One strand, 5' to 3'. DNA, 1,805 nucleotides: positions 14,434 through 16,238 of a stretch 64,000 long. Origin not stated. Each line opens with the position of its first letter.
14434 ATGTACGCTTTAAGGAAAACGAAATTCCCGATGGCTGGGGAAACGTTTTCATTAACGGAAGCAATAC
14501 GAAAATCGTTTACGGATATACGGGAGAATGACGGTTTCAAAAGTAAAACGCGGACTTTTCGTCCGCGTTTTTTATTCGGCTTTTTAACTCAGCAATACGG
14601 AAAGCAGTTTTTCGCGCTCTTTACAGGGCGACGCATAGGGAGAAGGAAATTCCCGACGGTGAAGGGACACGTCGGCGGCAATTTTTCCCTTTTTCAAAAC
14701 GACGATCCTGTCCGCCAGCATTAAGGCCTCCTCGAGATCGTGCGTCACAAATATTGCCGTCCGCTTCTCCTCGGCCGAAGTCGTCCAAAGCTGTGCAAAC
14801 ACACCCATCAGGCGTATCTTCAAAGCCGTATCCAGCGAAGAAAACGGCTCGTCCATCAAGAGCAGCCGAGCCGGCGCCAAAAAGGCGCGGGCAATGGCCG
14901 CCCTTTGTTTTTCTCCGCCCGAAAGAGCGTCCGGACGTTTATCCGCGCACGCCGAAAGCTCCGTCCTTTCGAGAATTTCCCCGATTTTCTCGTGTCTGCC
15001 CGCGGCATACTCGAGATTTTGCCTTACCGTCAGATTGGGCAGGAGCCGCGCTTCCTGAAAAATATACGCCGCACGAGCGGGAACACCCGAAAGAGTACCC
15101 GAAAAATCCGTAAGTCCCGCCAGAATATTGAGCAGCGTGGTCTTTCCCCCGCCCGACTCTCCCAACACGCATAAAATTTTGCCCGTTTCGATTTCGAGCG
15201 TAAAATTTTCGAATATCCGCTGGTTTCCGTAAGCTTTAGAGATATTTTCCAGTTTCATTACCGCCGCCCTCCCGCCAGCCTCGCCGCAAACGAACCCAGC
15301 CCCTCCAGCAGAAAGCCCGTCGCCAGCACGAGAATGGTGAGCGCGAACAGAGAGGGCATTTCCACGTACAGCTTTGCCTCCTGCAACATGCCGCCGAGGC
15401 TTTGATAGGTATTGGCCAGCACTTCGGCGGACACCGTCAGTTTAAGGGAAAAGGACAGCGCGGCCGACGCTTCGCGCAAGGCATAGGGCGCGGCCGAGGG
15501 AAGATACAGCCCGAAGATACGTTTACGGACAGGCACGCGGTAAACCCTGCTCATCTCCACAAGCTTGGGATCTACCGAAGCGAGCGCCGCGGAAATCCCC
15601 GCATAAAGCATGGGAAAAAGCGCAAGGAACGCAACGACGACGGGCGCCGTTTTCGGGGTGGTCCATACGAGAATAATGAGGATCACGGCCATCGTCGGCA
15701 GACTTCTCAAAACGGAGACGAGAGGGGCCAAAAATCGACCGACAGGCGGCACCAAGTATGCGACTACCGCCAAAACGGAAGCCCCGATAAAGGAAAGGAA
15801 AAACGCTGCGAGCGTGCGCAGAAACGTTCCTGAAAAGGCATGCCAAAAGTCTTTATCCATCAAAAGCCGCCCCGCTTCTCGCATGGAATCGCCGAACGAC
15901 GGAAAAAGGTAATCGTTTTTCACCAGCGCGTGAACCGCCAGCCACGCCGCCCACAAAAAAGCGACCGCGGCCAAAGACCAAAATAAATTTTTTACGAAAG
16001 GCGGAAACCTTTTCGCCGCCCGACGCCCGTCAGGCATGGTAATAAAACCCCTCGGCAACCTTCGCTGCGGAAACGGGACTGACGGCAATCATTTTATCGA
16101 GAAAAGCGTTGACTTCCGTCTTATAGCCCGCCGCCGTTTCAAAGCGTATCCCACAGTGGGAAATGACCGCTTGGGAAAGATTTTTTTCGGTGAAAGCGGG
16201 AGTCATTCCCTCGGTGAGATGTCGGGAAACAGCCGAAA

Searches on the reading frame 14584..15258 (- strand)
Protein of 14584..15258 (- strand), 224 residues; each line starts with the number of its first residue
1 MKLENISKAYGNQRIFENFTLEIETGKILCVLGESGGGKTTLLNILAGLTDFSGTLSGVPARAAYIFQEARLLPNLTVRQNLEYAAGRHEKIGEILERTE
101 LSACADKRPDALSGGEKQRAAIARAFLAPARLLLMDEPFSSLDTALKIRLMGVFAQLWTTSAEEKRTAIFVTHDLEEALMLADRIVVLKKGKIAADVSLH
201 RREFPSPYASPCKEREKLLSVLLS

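Call 3: search_protein_families(library=pfam, proteins=[window:14584-15258:-], max_evalue=0.01)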
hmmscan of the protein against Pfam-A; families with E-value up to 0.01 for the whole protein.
window:14584-15258:- (224 aa): 5 families
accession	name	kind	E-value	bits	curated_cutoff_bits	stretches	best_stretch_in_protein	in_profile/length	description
PF00005.33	ABC_tran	-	2.6e-26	93.3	25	1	17-139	2-136/137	ABC transporter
PF13304.12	AAA_21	-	1.6e-08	35.4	27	1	111-176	237-301/304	AAA domain, putative AbiEii toxin, Type IV TA system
PF13476.12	AAA_23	-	0.0015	19.6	27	1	12-47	6-40/201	AAA domain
PF03193.22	RsgA_GTPase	-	0.0059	16.9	30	1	22-48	103-128/174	RsgA GTPase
PF13191.12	AAA_16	-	0.0067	17.4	32.6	0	26-171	24-137/167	AAA ATPase domain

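Call 4: search_protein_families(library=ncbifam, proteins=[window:14584-15258:-], max_evalue=0.01)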
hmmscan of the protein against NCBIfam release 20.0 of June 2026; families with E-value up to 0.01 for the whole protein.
window:14584-15258:- (224 aa): 192 families (the best 25 are shown)
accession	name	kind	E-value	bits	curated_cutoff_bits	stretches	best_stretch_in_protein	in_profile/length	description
TIGR03265.1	PhnT2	equivalog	8.4e-43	146.9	457.7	1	2-194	6-214/353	putative 2-aminoethylphosphonate ABC transporter ATP-binding protein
NF008420.0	PRK11247.1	equivalog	2.8e-41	141.4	395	1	2-199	14-218/257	aliphatic sulfonates ABC transporter ATP-binding protein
NF006987.0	PRK09452.1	equivalog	3.1e-41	141.3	482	1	2-196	19-229/378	spermidine/putrescine ABC transporter ATP-binding protein PotA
TIGR02142.1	modC_ABC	equivalog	3.6e-41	141.6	285.05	1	6-198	5-215/353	molybdenum ABC transporter ATP-binding protein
TIGR00968.1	3a0106s01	subfamily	1.6e-38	132.6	342.75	1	2-194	2-210/237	sulfate ABC transporter ATP-binding protein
NF008355.0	PRK11144.1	equivalog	1.7e-38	132.5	434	1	5-221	5-234/353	molybdenum ABC transporter ATP-binding protein ModC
TIGR03608.1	L_ocin_972_ABC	subfamily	9.1e-38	129.8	254.85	2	63-186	78-204/206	putative bacteriocin export ABC transporter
NF008105.0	PRK10851.1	equivalog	1e-37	129.7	502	1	2-194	4-216/362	sulfate/thiosulfate ABC transporter ATP-binding protein CysA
NF040840.2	tungstate_WtpC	equivalog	3.1e-36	125.4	440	1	1-194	2-210/347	tungstate ABC transporter ATP-binding protein WtpC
NF008653.0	PRK11650.1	subfamily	4.6e-36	124.6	432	1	1-193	4-213/357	sn-glycerol-3-phosphate ABC transporter ATP-binding protein UgpC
TIGR01186.1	proV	subfamily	4.9e-36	124.6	326.6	1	10-193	3-208/363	betaine/proline/choline family ABC transporter ATP-binding protein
NF043075.1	MMSYN1_0197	equivalog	9.4e-36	123.4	550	1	2-194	4-212/341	spermidine/putrescine ABC transporter ATP-binding protein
TIGR01277.1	thiQ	equivalog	1.4e-35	122.8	245.05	1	2-195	2-209/213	thiamine ABC transporter ATP-binding protein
TIGR01184.1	ntrCD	subfamily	4e-35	121.5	291.8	1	17-195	2-195/230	nitrate ABC transporter ATP-binding protein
NF008233.0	PRK11000.1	equivalog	5.6e-35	120.8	568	1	2-194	5-213/369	maltose/maltodextrin ABC transporter ATP-binding protein MalK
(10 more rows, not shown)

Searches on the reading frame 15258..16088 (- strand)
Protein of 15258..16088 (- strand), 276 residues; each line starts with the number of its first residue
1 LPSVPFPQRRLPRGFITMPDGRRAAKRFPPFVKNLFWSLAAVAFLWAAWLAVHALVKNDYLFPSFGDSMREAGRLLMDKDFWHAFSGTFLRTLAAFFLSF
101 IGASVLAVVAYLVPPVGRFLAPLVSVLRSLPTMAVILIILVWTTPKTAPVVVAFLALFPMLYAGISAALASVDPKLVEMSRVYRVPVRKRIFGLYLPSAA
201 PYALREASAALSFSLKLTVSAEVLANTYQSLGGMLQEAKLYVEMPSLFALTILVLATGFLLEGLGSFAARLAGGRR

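Call 3: search_protein_families(library=pfam, proteins=[window:15258-16088:-], max_evalue=0.01)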
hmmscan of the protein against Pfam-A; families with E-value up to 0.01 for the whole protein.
window:15258-16088:- (276 aa): 1 family
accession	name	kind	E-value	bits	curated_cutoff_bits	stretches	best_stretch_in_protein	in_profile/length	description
PF00528.27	BPD_transp_1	-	1.7e-15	57.7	26.4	1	106-264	8-174/184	Binding-protein-dependent transport system inner membrane component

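Call 4: search_protein_families(library=ncbifam, proteins=[window:15258-16088:-], max_evalue=0.01)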
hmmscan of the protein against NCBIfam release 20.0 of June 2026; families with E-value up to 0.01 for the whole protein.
window:15258-16088:- (276 aa): 4 families
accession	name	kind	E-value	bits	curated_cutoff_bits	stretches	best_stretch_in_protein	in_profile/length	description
NF040733.1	ABC_perm_U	equivalog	9.1e-14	51.5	295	1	33-262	6-235/251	ABC transporter permease subunit SaoP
NF007545.0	PRK10160.1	equivalog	3.7e-08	33.1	342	1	22-262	12-257/275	taurine ABC transporter permease TauC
TIGR01183.1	ntrB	equivalog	9.1e-07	28.8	209.05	1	101-262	35-196/202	nitrate ABC transporter permease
NF008470.0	PRK11365.1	equivalog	6.6e-06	25.7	347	1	59-239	36-216/263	aliphatic sulfonate ABC transporter permease SsuC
